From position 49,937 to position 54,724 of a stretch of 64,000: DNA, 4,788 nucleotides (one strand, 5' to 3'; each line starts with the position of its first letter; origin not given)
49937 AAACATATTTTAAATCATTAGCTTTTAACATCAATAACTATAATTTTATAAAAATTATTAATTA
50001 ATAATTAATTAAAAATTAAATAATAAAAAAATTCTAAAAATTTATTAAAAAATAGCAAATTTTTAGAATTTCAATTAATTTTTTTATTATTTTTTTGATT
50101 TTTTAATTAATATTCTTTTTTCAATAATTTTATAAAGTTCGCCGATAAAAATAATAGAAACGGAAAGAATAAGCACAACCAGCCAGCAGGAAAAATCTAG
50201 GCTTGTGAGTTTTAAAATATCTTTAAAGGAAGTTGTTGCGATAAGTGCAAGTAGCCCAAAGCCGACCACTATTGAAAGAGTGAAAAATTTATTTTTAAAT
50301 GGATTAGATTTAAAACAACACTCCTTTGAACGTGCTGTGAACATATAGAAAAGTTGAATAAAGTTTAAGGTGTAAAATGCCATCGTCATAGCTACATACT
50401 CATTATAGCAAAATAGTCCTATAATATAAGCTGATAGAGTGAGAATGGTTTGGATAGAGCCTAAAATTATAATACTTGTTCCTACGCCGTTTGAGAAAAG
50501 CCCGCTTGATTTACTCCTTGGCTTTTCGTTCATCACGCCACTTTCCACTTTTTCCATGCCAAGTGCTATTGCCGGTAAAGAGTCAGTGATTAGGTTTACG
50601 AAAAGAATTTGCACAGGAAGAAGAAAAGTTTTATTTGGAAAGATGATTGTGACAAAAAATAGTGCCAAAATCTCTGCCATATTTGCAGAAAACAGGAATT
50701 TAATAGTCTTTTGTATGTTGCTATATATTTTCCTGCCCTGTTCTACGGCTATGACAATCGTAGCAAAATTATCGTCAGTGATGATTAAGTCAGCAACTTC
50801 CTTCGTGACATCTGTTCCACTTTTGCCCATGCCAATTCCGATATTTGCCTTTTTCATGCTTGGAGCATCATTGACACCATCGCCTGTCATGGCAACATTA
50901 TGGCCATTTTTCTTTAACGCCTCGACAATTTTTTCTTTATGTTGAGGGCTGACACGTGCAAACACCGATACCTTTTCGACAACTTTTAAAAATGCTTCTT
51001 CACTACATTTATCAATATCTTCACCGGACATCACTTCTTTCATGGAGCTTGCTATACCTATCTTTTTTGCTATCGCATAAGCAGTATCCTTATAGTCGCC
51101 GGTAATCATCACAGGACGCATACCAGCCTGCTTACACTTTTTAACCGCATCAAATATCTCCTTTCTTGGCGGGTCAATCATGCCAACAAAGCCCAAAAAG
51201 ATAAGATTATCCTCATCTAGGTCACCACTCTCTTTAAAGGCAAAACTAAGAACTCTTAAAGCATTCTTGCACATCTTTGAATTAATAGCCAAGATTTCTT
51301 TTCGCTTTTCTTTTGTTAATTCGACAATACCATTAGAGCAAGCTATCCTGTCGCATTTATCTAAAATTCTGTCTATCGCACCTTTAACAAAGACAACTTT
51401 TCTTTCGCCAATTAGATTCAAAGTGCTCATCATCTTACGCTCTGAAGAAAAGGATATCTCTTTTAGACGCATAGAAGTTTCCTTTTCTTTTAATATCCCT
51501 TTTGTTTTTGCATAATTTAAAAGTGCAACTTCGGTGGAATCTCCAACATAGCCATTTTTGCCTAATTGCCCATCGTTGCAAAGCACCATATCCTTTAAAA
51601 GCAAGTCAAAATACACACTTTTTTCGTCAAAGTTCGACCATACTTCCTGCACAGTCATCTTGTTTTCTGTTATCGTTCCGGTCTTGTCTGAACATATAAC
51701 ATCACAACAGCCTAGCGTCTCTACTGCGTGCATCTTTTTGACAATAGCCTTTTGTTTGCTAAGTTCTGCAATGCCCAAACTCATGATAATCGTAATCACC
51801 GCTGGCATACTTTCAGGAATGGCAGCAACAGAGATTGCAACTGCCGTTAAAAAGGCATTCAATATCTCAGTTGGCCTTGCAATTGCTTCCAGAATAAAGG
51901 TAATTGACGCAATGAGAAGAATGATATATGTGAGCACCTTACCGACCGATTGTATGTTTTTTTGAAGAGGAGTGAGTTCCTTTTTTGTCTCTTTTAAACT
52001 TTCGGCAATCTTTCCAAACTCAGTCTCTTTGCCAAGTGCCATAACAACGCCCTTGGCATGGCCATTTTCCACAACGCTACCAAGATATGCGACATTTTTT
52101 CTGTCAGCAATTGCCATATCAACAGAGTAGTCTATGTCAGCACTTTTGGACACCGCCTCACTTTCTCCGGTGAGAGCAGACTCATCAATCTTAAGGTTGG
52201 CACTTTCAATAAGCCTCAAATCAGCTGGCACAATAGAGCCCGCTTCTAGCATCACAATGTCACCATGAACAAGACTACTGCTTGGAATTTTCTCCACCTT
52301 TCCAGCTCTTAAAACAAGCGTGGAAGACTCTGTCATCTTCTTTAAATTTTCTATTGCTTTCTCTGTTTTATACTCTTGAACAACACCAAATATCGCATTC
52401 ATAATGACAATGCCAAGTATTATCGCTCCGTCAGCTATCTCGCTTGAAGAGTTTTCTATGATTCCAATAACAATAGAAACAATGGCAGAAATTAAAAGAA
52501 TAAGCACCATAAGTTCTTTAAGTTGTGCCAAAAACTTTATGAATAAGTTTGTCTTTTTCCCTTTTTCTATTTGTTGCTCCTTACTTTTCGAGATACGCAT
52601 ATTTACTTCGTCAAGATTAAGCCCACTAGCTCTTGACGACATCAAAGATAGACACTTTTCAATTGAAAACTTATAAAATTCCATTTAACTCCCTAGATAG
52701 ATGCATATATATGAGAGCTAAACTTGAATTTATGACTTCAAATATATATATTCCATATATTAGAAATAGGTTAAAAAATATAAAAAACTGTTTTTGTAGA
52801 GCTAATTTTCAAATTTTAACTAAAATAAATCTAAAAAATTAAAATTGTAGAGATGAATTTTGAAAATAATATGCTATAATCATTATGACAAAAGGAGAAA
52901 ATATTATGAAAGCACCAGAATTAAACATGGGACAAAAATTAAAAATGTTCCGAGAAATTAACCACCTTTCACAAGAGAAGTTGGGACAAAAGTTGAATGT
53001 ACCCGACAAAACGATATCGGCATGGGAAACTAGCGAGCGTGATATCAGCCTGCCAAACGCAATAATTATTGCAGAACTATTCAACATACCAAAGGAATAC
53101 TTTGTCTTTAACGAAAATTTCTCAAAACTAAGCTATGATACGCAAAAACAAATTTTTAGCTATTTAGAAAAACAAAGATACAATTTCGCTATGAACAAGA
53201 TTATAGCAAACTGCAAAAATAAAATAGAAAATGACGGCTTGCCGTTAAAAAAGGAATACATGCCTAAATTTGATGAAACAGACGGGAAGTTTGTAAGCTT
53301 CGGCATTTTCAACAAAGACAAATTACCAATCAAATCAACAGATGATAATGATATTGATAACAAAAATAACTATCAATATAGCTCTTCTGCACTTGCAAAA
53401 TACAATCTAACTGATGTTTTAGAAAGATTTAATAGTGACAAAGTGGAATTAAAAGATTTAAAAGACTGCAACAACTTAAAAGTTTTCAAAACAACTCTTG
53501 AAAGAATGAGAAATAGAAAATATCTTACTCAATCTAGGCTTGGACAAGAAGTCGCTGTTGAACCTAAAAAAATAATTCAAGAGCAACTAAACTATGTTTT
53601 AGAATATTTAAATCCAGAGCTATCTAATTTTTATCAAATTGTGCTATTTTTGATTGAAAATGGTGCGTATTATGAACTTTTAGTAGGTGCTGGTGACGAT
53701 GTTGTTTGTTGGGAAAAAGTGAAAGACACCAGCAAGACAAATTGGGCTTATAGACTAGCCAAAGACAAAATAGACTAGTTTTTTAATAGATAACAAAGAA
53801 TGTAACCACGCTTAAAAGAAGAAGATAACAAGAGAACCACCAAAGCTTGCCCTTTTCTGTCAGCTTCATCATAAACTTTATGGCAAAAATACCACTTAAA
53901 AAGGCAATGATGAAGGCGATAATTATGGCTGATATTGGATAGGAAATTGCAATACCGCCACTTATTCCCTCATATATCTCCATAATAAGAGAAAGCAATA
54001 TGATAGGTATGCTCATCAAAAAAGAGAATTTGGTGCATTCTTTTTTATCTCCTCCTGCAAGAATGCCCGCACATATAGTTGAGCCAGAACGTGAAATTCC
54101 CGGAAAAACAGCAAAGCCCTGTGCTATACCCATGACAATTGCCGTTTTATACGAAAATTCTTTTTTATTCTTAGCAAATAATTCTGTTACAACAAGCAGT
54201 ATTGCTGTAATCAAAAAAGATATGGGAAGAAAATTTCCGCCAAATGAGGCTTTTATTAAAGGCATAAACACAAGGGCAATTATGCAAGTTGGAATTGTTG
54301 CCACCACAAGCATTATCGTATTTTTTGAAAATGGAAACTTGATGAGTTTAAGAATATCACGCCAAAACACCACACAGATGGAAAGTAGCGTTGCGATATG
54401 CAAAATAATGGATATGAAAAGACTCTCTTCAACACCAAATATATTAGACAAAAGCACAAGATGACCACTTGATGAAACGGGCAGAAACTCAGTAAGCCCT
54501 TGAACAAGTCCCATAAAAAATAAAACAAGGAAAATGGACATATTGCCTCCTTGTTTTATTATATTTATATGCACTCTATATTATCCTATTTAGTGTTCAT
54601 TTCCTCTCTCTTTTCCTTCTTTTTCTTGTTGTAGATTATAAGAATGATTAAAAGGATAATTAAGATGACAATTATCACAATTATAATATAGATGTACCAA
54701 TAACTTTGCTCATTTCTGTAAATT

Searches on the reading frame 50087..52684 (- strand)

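Call 6: search_protein_families(library=pfam, proteins=[window:50087-52684:-])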
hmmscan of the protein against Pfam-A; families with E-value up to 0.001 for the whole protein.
window:50087-52684:- (865 aa): 7 families
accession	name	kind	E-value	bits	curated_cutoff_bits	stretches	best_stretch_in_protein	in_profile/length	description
PF00122.25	E1-E2_ATPase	-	2.7e-50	170.8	28.1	1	116-311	1-181/181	E1-E2 ATPase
PF00689.26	Cation_ATPase_C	-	1.3e-45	155.8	27.3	1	687-854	3-175/175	Cation transporting ATPase, C-terminus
PF00702.32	Hydrolase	-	4e-20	73.5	26.4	1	328-614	2-191/191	haloacid dehalogenase-like hydrolase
PF13246.12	Cation_ATPase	-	8.4e-17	61.4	21.7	1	368-447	2-91/91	Cation transport ATPase (P-type)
PF00690.31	Cation_ATPase_N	-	4.9e-08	32.9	20.4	1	7-70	5-69/69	Cation transporter/ATPase, N-terminus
PF08282.18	Hydrolase_3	-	0.00043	20.5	20.9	0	584-640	193-248/255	haloacid dehalogenase-like hydrolase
PF12710.13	HAD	-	0.00071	20.5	27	0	506-611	88-189/189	haloacid dehalogenase-like hydrolase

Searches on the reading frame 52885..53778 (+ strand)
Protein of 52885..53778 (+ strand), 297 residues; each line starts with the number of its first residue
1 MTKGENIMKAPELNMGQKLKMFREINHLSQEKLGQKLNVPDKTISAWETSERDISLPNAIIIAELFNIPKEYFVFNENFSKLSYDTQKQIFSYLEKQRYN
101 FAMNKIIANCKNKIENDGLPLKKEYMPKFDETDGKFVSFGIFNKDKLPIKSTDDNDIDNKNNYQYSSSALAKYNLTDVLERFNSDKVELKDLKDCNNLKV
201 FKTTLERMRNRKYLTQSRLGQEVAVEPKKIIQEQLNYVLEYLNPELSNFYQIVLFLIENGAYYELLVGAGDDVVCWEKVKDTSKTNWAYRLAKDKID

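Call 6: search_protein_families(library=pfam, proteins=[window:52885-53778:+])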
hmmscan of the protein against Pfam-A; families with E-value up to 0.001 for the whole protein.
window:52885-53778:+ (297 aa): 3 families
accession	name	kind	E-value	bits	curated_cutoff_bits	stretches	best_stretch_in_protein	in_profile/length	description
PF01381.28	HTH_3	-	2e-11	44.2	23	1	19-73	1-55/55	Helix-turn-helix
PF13560.12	HTH_31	-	3.4e-06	27.7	27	0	15-66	2-54/64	Helix-turn-helix domain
PF12844.13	HTH_19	-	9.6e-05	22.7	30.2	1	16-74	1-59/64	Helix-turn-helix domain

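Call 77: search_protein_families(library=padloc, proteins=[window:52885-53778:+], max_evalue=0.01)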
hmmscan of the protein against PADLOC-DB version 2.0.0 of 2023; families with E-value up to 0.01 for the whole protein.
window:52885-53778:+ (297 aa): 14 families
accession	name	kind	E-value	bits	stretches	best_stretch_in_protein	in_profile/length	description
PDLC02926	HTH_VI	-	2e-10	38.8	1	14-96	1-82/92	-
PDLC03954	RmrA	-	1.3e-08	32.2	1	16-81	12-75/380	-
PDLC03945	RmrA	-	2.4e-07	28.3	1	15-90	3-77/394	-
PDLC03951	RmrA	-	7.4e-07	26.5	1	16-75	10-69/400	-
PDLC03949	RmrA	-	1e-06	25.9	1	17-82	5-69/363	-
PDLC03665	Control_protein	-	4e-06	25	1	13-64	7-59/77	control protein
PDLC03948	RmrA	-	9.6e-06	22.7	1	16-77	10-71/397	-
PDLC03952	RmrA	-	1.4e-05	22.1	1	16-78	24-86/395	-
PDLC03671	Control_protein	-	0.00018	19.7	1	17-67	17-67/84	control protein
PDLC03944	RmrA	-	0.00034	17.8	1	16-80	8-72/384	-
PDLC04142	capH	-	0.00035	19.6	0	16-74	8-66/103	capH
PDLC03947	RmrA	-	0.0011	15.9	1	13-79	10-76/383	-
PDLC03946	RmrA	-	0.0065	13.2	0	17-85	5-72/357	-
PDLC03953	RmrA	-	0.0069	13.6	1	15-75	6-66/373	-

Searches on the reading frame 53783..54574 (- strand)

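Call 6: search_protein_families(library=pfam, proteins=[window:53783-54574:-])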
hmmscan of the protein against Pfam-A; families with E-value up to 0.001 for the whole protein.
window:53783-54574:- (263 aa): 1 family
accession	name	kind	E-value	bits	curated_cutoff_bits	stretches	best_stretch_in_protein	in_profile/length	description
PF02673.24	BacA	-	4.9e-63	213.7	33.4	1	19-257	2-257/257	Bacitracin resistance protein BacA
